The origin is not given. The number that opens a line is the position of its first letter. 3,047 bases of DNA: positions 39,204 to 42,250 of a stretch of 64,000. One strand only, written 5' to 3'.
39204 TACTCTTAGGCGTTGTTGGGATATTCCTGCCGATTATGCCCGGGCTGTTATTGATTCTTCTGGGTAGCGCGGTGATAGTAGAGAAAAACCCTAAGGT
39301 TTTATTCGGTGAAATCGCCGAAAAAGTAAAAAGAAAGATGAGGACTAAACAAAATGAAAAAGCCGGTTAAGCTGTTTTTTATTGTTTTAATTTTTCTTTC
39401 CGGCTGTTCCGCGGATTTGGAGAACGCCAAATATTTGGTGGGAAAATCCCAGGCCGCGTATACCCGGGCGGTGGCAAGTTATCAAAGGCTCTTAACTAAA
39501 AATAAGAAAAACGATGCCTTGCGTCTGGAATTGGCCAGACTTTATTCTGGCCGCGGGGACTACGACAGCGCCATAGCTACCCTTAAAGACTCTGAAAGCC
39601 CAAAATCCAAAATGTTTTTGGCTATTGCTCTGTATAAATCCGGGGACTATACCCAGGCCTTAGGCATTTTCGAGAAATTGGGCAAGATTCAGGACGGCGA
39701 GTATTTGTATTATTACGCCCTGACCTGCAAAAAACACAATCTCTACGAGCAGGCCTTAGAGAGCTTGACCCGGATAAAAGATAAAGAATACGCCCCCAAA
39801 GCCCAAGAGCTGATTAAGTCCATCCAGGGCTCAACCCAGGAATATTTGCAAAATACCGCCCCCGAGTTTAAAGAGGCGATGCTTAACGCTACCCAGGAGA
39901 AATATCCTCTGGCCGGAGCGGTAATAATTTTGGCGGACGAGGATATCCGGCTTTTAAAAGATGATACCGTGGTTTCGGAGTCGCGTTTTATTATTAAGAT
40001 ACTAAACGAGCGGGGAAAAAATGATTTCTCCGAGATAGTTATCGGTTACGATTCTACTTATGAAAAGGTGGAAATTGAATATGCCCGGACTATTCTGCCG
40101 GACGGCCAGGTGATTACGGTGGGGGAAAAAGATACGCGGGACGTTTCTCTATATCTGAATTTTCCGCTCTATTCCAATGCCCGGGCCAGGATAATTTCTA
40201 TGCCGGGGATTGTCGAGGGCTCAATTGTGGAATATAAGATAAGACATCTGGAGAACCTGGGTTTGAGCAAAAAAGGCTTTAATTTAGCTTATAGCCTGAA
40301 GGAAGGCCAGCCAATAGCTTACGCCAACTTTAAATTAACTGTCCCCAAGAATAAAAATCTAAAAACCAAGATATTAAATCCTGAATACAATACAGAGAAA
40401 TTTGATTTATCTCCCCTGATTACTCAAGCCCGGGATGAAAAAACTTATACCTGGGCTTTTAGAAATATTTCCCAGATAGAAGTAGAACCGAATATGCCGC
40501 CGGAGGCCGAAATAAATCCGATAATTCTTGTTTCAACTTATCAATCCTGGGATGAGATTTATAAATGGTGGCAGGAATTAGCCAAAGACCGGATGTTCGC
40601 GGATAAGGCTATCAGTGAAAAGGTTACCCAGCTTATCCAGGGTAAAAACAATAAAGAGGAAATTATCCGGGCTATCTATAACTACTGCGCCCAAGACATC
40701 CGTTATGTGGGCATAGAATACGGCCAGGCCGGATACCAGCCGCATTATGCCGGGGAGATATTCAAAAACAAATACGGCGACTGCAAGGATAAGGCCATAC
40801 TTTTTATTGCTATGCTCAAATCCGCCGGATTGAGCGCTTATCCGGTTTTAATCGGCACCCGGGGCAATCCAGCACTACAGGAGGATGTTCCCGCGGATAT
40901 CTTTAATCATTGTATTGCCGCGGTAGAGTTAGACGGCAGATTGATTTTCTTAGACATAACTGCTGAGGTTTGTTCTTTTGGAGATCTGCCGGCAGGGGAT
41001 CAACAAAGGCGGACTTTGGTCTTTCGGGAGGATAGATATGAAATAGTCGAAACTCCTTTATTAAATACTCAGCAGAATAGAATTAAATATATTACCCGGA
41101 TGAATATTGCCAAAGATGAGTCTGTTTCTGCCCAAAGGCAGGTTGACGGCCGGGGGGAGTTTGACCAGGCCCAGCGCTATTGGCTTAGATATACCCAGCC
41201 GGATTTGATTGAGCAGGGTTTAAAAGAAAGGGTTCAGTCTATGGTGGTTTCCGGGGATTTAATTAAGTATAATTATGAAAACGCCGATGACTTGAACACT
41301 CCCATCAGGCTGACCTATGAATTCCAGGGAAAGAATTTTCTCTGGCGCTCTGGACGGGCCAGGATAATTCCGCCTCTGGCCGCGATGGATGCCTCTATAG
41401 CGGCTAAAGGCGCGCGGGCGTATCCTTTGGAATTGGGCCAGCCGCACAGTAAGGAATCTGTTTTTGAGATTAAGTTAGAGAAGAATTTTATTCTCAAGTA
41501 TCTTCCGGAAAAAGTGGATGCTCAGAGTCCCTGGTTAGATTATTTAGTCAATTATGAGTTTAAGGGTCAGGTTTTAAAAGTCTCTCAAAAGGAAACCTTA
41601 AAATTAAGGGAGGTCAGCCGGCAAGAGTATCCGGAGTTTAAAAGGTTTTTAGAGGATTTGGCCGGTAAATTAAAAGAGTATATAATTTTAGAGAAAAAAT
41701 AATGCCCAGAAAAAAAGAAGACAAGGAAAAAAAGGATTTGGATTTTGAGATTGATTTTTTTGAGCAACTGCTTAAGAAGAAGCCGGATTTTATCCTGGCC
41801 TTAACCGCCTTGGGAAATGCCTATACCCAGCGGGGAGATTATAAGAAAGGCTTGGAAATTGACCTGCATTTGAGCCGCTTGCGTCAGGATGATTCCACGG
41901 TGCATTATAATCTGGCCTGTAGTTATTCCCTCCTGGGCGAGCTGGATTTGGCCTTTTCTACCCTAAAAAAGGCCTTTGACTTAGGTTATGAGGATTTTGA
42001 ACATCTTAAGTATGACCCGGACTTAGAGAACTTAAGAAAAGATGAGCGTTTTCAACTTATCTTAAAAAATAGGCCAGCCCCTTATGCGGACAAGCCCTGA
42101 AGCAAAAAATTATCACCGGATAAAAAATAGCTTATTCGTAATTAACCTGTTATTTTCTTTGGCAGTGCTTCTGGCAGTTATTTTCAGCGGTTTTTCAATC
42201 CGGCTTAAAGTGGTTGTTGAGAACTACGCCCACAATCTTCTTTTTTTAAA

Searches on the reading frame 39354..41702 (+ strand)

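Call 51: search_protein_families(library=pfam, proteins=[window:39354-41702:+], max_evalue=0.01)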
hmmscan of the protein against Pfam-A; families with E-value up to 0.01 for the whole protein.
window:39354-41702:+ (782 aa): 15 families
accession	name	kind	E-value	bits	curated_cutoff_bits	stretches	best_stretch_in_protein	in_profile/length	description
PF12969.12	DUF3857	-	6.9e-31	108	24.6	1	203-373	2-167/170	Domain of Unknown Function with PDB structure (DUF3857)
PF14559.12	TPR_19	-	1.1e-11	45.4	25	1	35-78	6-49/68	Tetratricopeptide repeat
PF01841.26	Transglut_core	-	9.2e-10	39.2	23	1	425-503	5-80/108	Transglutaminase-like superfamily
PF12895.13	ANAPC3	-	1.1e-07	32.4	27.2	1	79-139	19-80/82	Anaphase-promoting complex, cyclosome, subunit 3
PF13176.12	TPR_7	-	1.4e-05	25.3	27.9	0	58-78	3-23/36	Tetratricopeptide repeat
PF13432.12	TPR_16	-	3.5e-05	24.6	32.7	1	36-79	13-56/65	Tetratricopeptide repeat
PF04473.18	DUF553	-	5.1e-05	23.2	20.5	1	424-543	6-121/140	Transglutaminase-like domain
PF13424.12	TPR_12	-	0.00037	21.1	30.1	0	31-80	21-71/77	Tetratricopeptide repeat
PF13428.12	TPR_14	-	0.00039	21.3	23.5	0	55-79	2-26/44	Tetratricopeptide repeat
PF07719.23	TPR_2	-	0.00047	20.5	27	0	88-109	6-27/34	Tetratricopeptide repeat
PF07721.20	TPR_4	-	0.00084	20.2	27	0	56-77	3-24/26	Tetratricopeptide repeat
PF24575.1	TPR_Slam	-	0.0012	19.6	35.2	0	28-65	55-92/104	Surface lipoprotein assembly modifier, N-terminal TPR repeats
PF25068.1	ARM_TT21_4th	-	0.0013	19.4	30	0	35-86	14-64/153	Tetratricopeptide repeat protein 21 forth ARM domain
PF09976.15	TPR_21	-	0.0053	17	25.5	0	20-104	78-160/193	Tetratricopeptide repeat-like domain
PF14853.12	Fis1_TPR_C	-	0.0072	16.9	25.3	0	88-109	6-27/53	Fis1 C-terminal tetratricopeptide repeat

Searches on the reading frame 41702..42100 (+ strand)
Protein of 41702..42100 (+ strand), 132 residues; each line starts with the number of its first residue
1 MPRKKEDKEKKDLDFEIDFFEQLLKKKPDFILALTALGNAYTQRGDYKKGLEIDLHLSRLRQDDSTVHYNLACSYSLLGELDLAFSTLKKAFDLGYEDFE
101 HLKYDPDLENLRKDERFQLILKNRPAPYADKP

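Call 51: search_protein_families(library=pfam, proteins=[window:41702-42100:+], max_evalue=0.01)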
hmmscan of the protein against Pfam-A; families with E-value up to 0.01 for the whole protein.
window:41702-42100:+ (132 aa): 9 families
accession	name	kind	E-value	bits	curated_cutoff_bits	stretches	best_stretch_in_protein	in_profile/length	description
PF13431.12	TPR_17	-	1.4e-07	31.6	24.4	1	19-50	1-32/34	Tetratricopeptide repeat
PF00515.34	TPR_1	-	1.7e-07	31.2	27.8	0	67-92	3-28/34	Tetratricopeptide repeat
PF07719.23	TPR_2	-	1e-06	28.8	27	0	67-94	3-30/34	Tetratricopeptide repeat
PF13181.12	TPR_8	-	1.6e-05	25.2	25.7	1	67-94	3-30/34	Tetratricopeptide repeat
PF13176.12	TPR_7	-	2.3e-05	24.5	27.9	0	33-64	1-32/36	Tetratricopeptide repeat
PF13424.12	TPR_12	-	2.9e-05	24.6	30.1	1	33-93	5-73/77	Tetratricopeptide repeat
PF14559.12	TPR_19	-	0.00098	19.8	25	1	18-68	12-62/68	Tetratricopeptide repeat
PF13414.12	TPR_11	-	0.0012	18.9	26.8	0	21-43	18-40/42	TPR repeat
PF13374.12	TPR_10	-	0.007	16.8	27.5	0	33-49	4-20/42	Tetratricopeptide repeat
